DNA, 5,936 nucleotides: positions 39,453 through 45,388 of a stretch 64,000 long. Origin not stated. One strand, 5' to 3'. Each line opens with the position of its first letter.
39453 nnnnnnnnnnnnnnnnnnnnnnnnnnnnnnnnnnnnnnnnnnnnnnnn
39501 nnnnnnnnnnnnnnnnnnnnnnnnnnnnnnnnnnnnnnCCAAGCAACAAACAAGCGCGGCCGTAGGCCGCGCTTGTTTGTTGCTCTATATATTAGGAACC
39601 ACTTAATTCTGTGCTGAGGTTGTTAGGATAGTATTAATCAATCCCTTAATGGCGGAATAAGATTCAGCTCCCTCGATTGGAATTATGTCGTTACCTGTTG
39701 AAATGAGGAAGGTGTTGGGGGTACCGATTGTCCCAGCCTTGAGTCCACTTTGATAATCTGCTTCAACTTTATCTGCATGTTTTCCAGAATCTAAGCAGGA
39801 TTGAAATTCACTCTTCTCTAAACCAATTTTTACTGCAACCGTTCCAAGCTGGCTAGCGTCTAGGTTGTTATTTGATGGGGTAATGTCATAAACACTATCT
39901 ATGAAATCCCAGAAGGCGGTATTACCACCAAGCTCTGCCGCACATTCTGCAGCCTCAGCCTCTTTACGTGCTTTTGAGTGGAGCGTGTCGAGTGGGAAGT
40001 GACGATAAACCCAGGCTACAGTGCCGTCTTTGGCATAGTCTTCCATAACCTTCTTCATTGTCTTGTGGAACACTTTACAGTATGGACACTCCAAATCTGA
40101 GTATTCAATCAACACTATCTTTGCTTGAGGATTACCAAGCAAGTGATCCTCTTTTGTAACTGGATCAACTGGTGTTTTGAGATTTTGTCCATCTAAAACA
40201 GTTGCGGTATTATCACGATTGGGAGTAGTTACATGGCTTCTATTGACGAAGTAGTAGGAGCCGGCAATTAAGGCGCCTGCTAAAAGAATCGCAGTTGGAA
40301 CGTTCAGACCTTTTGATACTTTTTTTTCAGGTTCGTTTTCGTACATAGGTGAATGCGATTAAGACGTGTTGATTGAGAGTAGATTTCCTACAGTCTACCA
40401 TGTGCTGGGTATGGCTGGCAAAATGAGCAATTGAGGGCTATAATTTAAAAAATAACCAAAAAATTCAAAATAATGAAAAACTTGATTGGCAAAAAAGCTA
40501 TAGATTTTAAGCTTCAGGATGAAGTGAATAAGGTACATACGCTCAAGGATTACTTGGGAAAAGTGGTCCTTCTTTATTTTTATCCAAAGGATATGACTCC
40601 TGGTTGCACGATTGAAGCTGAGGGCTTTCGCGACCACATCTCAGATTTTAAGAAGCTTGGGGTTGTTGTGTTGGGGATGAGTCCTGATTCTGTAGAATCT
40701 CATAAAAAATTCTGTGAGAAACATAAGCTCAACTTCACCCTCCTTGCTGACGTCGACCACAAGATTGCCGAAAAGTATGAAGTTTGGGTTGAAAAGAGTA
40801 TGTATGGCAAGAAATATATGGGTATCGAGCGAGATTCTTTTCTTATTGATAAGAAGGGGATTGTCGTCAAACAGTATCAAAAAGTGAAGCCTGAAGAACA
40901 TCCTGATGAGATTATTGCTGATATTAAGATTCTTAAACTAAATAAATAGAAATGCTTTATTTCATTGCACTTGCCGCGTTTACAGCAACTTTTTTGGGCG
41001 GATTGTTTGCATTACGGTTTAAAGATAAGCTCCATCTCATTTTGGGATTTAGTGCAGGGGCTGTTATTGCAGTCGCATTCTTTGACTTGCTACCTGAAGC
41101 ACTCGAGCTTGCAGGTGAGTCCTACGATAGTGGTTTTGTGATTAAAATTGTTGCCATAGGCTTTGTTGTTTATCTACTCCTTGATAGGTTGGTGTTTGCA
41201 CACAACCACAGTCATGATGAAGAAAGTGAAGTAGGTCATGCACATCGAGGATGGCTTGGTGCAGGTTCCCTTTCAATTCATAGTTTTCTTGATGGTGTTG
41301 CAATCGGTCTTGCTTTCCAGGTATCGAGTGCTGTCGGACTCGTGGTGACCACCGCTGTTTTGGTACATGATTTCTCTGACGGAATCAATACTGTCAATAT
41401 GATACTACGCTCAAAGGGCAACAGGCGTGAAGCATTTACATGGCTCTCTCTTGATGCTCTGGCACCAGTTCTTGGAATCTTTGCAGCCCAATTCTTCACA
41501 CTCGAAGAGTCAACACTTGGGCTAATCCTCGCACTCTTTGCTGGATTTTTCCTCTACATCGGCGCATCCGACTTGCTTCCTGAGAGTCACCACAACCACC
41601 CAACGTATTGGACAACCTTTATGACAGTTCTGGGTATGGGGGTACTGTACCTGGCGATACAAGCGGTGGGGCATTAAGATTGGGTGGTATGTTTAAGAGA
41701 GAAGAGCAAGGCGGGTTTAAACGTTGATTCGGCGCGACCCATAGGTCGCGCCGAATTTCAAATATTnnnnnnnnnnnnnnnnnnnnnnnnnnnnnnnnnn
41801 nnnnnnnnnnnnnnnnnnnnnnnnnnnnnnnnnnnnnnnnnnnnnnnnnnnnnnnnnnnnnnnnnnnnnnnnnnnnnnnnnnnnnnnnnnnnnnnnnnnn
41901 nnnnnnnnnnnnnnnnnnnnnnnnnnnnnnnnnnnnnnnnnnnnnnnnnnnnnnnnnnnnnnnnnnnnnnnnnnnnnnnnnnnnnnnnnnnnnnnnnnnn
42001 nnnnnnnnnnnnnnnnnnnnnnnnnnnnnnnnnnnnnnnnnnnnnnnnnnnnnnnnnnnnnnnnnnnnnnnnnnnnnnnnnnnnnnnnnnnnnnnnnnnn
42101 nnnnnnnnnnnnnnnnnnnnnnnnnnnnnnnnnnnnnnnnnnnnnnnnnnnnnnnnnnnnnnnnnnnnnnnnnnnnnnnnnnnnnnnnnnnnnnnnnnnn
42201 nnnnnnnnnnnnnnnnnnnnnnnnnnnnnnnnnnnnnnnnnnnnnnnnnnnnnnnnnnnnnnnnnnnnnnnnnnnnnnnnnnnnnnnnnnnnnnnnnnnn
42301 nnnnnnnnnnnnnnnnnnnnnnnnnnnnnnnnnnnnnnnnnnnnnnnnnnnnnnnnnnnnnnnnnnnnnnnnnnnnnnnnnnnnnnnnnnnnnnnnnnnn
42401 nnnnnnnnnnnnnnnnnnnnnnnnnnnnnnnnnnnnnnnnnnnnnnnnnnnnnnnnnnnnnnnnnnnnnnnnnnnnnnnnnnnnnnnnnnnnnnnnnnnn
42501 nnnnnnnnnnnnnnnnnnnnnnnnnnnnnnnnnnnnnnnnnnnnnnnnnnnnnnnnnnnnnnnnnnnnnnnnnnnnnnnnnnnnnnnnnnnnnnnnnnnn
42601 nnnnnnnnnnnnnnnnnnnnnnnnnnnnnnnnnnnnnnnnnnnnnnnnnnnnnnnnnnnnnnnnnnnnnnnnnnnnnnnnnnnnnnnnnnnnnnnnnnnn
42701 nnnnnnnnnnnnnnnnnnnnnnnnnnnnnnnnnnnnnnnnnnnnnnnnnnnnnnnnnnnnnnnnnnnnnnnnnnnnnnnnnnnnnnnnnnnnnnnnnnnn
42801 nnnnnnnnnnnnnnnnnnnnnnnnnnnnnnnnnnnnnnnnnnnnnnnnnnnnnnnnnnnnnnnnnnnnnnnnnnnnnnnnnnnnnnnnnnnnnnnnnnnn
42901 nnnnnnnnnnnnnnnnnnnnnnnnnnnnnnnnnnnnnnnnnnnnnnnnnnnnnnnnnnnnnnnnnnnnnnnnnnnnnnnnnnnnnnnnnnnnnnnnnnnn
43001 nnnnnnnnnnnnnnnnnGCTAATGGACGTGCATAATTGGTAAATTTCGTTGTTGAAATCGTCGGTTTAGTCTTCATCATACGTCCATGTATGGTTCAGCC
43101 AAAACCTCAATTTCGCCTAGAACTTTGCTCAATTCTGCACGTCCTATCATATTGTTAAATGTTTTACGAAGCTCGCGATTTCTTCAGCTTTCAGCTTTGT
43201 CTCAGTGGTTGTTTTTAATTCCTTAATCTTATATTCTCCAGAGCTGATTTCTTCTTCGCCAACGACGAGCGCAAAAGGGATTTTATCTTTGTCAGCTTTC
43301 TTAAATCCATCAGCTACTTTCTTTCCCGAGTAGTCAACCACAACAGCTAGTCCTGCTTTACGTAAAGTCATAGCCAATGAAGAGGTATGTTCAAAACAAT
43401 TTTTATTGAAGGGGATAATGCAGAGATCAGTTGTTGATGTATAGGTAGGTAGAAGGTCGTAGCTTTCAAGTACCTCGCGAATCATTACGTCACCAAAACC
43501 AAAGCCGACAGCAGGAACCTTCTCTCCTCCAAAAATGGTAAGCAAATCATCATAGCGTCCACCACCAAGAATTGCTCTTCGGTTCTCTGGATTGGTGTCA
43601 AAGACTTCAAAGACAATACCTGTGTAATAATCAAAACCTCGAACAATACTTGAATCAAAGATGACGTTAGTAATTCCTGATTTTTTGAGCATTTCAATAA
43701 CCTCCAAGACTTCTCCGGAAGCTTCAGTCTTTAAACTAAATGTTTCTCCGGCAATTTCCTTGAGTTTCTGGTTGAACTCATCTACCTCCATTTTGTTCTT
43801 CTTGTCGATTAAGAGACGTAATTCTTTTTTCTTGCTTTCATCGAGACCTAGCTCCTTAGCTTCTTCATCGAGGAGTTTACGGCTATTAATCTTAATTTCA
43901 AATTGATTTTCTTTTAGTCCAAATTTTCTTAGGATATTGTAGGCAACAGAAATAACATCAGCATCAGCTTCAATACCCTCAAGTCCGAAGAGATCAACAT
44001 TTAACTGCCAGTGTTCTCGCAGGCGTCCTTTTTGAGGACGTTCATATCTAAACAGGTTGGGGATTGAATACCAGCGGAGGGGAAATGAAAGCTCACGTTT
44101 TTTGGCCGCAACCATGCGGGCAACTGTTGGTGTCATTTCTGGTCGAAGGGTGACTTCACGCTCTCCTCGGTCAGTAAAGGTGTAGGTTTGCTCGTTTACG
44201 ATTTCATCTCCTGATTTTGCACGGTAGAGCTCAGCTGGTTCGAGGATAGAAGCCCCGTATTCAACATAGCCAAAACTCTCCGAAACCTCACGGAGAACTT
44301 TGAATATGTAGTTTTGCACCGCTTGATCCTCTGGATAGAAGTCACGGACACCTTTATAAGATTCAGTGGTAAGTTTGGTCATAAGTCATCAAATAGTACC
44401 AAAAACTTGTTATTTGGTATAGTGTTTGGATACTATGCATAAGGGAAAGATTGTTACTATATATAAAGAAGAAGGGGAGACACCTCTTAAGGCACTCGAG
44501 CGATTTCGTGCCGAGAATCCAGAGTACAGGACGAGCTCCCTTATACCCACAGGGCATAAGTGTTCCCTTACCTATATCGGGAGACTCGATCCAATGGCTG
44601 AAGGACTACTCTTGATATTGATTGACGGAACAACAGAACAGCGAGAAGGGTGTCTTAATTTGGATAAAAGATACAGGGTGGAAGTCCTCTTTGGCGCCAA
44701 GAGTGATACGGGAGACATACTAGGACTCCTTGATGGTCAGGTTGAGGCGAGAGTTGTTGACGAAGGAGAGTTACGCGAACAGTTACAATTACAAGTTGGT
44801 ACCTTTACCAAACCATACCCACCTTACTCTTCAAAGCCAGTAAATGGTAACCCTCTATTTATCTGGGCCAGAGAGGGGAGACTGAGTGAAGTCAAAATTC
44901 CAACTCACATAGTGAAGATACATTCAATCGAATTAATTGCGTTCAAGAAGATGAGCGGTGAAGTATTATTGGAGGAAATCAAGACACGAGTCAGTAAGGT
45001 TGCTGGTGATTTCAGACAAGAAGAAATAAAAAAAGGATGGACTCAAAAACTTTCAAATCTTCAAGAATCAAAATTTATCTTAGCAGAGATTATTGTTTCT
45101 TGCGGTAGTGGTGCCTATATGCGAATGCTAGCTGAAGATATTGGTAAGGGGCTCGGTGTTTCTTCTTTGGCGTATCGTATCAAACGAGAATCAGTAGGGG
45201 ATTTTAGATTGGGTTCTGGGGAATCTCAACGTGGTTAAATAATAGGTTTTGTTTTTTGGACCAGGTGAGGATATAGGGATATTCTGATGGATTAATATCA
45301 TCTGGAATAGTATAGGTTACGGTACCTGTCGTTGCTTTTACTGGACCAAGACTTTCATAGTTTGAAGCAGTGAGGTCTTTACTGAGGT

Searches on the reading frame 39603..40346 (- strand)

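Call 15: search_protein_families(library=pfam, proteins=[window:39603-40346:-], max_evalue=0.001)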
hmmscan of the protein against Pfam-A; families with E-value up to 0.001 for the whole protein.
window:39603-40346:- (247 aa): 4 families
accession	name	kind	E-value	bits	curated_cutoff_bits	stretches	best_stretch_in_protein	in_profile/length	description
PF13462.12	Thioredoxin_4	-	6.7e-23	82.1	23.2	1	65-215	3-145/165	Thioredoxin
PF01323.26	DSBA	-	6.9e-13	49.2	25.6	2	79-122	2-42/191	DSBA-like thioredoxin domain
PF18400.7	Thioredoxin_12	-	2.4e-07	31.3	26.1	1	55-120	122-185/190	Thioredoxin-like domain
PF13098.12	Thioredoxin_2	-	5.4e-06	27.1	27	1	74-227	4-94/104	Thioredoxin-like domain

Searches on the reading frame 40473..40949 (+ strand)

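Call 15: search_protein_families(library=pfam, proteins=[window:40473-40949:+], max_evalue=0.001)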
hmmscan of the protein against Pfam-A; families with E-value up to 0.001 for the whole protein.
window:40473-40949:+ (158 aa): 2 families
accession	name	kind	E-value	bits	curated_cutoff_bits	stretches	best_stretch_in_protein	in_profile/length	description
PF00578.27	AhpC-TSA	-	1.3e-41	141.9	26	1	5-133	1-123/124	AhpC/TSA family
PF08534.16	Redoxin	-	9.2e-21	74.6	26.6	1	6-142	3-139/148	Redoxin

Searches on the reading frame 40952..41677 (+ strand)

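Call 15: search_protein_families(library=pfam, proteins=[window:40952-41677:+], max_evalue=0.001)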
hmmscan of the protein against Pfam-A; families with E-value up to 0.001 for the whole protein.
window:40952-41677:+ (241 aa): 1 family
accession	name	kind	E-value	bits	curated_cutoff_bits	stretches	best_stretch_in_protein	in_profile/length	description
PF02535.28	Zip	-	5.3e-27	95.3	35.1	2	84-231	162-318/323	ZIP Zinc transporter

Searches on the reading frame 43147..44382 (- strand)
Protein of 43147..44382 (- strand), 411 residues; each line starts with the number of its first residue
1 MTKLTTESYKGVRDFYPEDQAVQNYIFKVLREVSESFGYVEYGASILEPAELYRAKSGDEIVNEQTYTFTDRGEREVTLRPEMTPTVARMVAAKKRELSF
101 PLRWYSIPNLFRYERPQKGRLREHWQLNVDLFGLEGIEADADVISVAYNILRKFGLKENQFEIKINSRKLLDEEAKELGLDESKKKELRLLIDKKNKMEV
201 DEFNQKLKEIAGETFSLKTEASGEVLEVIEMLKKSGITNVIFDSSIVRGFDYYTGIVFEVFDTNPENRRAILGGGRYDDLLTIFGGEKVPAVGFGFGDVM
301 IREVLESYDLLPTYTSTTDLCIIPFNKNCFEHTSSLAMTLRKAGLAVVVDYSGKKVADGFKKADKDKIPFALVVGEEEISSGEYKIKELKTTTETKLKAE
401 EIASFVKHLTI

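Call 21: search_protein_families(library=pfam, proteins=[window:43147-44382:-], max_evalue=0.001)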
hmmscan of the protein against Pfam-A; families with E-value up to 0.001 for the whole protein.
window:43147-44382:- (411 aa): 3 families
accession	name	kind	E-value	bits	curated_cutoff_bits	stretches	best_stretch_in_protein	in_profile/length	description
PF13393.11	tRNA-synt_His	-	1.7e-46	159.4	25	1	11-295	1-302/308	Histidyl-tRNA synthetase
PF03129.25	HGTP_anticodon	-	1.9e-18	66.8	21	1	320-407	2-92/94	Anticodon binding domain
PF00587.30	tRNA-synt_2b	-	5.9e-13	49.7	29.3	1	67-193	1-123/179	tRNA synthetase class II core domain (G, H, P, S and T)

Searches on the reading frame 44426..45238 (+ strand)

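Call 22: search_protein_families(library=pfam, proteins=[window:44426-45238:+], max_evalue=0.001)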
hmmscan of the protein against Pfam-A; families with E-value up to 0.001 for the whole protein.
window:44426-45238:+ (270 aa): 1 family
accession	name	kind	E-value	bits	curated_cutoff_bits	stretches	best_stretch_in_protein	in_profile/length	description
PF01509.24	TruB_N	-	7.8e-22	78.7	27.3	1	49-179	10-136/149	TruB family pseudouridylate synthase (N terminal domain)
